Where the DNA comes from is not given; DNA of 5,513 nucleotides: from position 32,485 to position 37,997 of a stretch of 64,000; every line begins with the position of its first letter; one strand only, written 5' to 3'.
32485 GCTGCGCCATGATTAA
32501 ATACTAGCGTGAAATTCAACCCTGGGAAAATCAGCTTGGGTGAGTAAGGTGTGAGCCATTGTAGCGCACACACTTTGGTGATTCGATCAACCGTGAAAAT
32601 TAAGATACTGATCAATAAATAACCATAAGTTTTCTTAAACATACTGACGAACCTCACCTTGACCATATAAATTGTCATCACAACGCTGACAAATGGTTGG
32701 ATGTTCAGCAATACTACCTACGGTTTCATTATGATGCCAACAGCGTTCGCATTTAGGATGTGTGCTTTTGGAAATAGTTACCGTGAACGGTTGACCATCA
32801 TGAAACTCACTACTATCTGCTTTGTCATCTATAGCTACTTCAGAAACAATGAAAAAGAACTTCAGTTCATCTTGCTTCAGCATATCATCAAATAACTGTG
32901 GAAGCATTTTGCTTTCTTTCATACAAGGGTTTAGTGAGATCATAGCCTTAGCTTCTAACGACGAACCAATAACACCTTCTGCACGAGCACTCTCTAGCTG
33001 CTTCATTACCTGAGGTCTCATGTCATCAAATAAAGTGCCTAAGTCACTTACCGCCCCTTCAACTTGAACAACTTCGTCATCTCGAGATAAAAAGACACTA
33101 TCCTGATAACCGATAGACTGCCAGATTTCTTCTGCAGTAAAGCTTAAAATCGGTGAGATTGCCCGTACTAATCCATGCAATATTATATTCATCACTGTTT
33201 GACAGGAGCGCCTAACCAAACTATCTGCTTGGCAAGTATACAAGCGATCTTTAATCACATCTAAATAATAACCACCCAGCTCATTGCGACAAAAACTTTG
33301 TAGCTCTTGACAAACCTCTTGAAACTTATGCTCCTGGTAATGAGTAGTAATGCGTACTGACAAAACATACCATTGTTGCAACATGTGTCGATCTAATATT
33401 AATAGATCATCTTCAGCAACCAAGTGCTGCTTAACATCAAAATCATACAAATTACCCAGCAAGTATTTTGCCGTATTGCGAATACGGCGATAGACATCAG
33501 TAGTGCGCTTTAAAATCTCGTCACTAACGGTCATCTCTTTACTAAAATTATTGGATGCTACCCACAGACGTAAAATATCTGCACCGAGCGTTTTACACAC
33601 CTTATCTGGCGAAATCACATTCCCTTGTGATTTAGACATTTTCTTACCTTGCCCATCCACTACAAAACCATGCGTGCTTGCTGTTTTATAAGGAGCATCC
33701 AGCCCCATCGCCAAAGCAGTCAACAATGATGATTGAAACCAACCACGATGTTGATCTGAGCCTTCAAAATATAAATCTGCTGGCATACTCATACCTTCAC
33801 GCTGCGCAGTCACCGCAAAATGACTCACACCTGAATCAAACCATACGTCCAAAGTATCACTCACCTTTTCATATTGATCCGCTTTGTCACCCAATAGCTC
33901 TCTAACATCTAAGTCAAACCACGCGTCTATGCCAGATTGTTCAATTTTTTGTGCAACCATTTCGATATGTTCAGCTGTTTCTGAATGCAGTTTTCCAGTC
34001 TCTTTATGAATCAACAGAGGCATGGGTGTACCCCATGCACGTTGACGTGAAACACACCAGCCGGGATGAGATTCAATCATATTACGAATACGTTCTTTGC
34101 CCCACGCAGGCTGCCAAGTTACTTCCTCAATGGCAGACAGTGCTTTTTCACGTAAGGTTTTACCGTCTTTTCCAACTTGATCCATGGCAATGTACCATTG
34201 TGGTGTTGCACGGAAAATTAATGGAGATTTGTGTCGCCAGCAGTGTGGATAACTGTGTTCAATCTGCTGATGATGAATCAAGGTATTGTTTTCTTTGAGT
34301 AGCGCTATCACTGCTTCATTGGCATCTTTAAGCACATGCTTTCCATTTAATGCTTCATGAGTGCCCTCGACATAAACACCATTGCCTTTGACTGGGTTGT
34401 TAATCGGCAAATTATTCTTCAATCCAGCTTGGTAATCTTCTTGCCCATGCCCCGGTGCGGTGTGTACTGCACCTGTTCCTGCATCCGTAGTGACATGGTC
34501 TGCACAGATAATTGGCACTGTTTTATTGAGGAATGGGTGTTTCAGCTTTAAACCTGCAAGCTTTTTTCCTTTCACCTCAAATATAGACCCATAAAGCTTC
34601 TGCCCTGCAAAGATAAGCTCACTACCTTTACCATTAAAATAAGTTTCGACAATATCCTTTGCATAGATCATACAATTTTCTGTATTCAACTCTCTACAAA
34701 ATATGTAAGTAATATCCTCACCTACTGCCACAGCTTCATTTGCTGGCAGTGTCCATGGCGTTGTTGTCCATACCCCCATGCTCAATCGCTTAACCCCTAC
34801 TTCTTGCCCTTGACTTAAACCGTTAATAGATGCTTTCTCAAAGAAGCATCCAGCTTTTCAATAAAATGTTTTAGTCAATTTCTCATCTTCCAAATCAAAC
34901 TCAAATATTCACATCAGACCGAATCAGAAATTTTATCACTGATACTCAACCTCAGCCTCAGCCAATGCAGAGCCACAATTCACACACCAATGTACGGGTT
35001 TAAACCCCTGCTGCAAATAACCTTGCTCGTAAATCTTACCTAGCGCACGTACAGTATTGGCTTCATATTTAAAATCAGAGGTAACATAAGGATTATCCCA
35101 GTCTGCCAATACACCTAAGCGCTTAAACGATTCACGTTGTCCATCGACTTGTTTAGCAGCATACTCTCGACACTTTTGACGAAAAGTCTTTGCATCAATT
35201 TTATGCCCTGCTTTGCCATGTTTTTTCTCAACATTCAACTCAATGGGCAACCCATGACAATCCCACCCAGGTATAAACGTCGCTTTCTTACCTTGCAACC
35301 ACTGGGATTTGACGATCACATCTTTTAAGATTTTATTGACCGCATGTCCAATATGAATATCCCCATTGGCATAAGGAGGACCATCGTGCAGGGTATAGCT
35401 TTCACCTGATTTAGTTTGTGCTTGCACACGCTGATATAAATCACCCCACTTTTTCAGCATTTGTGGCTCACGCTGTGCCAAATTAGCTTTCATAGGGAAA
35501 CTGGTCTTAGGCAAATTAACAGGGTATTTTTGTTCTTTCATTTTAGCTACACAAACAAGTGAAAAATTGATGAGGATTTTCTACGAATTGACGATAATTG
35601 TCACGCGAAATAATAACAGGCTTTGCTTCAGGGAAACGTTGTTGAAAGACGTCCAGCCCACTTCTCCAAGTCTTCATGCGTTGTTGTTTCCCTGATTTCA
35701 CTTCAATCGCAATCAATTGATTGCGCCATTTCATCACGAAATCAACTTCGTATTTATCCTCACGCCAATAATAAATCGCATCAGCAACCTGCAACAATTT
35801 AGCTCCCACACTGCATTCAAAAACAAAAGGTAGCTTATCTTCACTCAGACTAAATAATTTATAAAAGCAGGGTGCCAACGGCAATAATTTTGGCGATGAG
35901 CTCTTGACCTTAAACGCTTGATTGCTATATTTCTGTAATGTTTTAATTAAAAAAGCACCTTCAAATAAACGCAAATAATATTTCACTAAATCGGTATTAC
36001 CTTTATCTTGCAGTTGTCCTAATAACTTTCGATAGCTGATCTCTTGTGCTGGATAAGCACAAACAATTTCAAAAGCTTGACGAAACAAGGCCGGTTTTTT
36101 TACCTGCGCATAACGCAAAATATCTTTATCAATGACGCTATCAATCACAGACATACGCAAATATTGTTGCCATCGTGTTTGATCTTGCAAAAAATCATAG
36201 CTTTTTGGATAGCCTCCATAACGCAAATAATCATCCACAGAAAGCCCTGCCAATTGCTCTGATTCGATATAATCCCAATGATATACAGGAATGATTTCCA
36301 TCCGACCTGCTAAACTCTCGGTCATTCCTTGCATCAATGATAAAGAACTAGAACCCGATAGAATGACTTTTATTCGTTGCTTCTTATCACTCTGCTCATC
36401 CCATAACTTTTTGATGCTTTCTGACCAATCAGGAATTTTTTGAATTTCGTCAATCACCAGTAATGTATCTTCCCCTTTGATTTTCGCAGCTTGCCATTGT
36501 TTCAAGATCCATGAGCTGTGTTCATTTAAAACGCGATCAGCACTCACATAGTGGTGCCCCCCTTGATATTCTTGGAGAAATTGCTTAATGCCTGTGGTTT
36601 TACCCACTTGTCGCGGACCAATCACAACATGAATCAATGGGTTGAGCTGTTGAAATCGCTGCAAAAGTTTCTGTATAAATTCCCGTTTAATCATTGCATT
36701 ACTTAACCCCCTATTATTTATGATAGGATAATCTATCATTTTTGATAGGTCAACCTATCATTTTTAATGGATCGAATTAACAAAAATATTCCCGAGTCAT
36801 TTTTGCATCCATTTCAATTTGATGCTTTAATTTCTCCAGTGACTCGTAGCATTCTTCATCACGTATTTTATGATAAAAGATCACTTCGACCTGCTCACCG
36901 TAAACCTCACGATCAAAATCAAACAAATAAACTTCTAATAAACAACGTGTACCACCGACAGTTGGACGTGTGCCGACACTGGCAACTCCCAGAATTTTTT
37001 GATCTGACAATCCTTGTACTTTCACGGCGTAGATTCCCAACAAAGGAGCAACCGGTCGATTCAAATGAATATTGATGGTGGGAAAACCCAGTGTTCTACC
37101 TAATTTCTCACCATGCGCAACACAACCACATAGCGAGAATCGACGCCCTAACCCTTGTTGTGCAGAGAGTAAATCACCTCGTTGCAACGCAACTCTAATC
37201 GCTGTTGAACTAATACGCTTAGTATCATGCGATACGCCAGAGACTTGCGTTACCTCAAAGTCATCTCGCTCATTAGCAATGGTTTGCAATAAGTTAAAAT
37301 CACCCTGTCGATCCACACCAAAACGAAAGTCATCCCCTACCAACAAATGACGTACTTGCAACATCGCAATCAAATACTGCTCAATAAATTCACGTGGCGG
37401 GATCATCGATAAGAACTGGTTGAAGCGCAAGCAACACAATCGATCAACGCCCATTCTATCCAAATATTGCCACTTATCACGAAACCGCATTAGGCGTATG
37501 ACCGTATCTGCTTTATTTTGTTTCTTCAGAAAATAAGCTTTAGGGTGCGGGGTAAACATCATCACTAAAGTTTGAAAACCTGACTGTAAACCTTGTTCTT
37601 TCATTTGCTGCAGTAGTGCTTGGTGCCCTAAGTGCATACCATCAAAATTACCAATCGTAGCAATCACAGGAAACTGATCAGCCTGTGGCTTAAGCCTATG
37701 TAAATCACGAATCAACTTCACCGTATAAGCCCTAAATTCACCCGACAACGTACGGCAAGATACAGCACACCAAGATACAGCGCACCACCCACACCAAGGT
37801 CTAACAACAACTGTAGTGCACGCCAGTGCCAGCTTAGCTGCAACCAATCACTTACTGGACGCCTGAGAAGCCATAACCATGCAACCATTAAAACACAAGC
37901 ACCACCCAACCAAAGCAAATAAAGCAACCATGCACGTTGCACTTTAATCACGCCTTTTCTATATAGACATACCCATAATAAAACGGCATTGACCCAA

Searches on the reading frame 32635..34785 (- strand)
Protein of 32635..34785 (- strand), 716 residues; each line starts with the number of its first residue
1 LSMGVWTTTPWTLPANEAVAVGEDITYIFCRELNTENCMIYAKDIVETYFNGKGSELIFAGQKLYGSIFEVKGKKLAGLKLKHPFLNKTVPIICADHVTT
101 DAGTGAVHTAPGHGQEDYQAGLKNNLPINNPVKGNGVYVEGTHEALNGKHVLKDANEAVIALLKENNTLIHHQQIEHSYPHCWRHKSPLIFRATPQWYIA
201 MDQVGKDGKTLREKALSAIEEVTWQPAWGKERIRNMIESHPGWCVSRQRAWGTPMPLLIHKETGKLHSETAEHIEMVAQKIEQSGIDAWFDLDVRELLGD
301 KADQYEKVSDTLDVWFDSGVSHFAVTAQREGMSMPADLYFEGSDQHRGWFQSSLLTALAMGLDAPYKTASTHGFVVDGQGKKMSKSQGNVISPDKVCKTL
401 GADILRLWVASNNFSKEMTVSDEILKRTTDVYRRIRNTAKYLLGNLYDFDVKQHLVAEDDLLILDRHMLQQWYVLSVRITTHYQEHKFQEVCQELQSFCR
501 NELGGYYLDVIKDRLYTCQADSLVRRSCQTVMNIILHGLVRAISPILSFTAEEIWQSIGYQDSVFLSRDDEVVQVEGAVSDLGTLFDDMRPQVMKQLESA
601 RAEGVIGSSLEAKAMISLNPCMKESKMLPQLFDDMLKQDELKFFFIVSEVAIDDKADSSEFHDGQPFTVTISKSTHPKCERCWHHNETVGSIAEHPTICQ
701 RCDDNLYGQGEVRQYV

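Call 39: search_protein_families(library=ncbifam, proteins=[window:32635-34785:-], max_evalue=1e-10)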
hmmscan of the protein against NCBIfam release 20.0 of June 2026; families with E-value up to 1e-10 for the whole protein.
window:32635-34785:- (716 aa): 13 families
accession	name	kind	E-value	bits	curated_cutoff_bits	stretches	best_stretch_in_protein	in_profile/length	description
NF040702.1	ileS_w_GNAT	exception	1.8e-225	751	1999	1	36-715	445-1099/1100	isoleucine--tRNA ligase, N-acetyltransferase domain-containing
TIGR00392.1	ileS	equivalog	3.3e-183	611.2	621.4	1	5-614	226-857/861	isoleucine--tRNA ligase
NF009687.0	PRK13208.1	equivalog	2.2e-77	261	738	1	74-566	237-712/801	valine--tRNA ligase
TIGR00422.1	valS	equivalog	1.2e-76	258.4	612.1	1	74-572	238-714/863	valine--tRNA ligase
NF004349.1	PRK05729.1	equivalog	1.9e-68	231.5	704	1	74-620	232-744/860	valine--tRNA ligase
NF000257.1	MupA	exception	5.2e-61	206.5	1900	1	5-566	216-768/1024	mupirocin-resistant isoleucine--tRNA ligase MupA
NF000258.1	MupB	exception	5.4e-60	203.3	1900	1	5-566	215-770/1033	mupirocin-resistant isoleucine--tRNA ligase MupB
NF000540.1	alt_ValS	exception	1.9e-46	158.5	900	1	142-607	333-790/827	valine--tRNA ligase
NF011492.0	PRK14900.1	equivalog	1e-42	146.1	1783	1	74-564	247-713/1044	valine--tRNA ligase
NF008957.0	PRK12300.1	subfamily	2.6e-31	108.4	677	1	373-568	618-789/946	leucine--tRNA ligase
TIGR00396.1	leuS_bact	equivalog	1.5e-23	82.9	548.4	0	377-565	600-765/843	leucine--tRNA ligase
TIGR00395.1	leuS_arch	equivalog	4.5e-20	71.3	648.5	0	378-566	616-784/938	leucine--tRNA ligase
TIGR00398.1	metG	equivalog_domain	3.3e-13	49.2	336.35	0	367-563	313-506/530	methionine--tRNA ligase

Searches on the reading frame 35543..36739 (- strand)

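Call 39: search_protein_families(library=ncbifam, proteins=[window:35543-36739:-], max_evalue=1e-10)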
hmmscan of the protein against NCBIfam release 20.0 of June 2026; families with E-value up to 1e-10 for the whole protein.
window:35543-36739:- (398 aa): 0 families

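Call 102: search_protein_families(library=pfam, proteins=[window:35543-36739:-], max_evalue=0.0001)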
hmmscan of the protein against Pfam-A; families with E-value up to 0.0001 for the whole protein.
window:35543-36739:- (398 aa): 4 families
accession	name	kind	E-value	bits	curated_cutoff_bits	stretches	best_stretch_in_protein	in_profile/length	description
PF13173.12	AAA_14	-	1.3e-26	93.5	27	1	36-158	4-126/129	AAA domain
PF13635.12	DUF4143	-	1e-18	68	28.1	1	205-350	2-160/160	Domain of unknown function (DUF4143)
PF13401.12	AAA_22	-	9.7e-08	32.8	27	0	86-134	83-127/130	AAA domain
PF01637.24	ATPase_2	-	1.1e-05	25.7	33.2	0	22-65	8-51/225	ATPase domain predominantly from Archaea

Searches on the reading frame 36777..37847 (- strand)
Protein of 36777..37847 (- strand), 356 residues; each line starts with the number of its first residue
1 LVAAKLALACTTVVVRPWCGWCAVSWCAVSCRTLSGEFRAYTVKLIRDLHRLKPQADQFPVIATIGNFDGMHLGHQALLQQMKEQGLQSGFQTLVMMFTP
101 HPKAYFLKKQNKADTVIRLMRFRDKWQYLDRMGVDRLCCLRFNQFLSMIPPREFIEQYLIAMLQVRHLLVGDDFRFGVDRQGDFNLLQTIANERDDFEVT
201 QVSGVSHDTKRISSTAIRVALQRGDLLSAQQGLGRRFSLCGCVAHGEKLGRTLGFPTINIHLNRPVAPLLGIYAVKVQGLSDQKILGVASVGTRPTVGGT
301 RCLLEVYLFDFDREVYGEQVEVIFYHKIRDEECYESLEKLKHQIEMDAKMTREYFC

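Call 102: search_protein_families(library=pfam, proteins=[window:36777-37847:-], max_evalue=0.0001)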
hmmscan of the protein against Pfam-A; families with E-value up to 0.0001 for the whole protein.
window:36777-37847:- (356 aa): 2 families
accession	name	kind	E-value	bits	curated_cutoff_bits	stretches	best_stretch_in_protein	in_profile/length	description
PF06574.18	FAD_syn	-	1.1e-46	158.9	27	1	58-216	5-158/158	FAD synthetase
PF01687.23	Flavokinase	-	6.5e-38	130.2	19.6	1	233-355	1-124/124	Riboflavin kinase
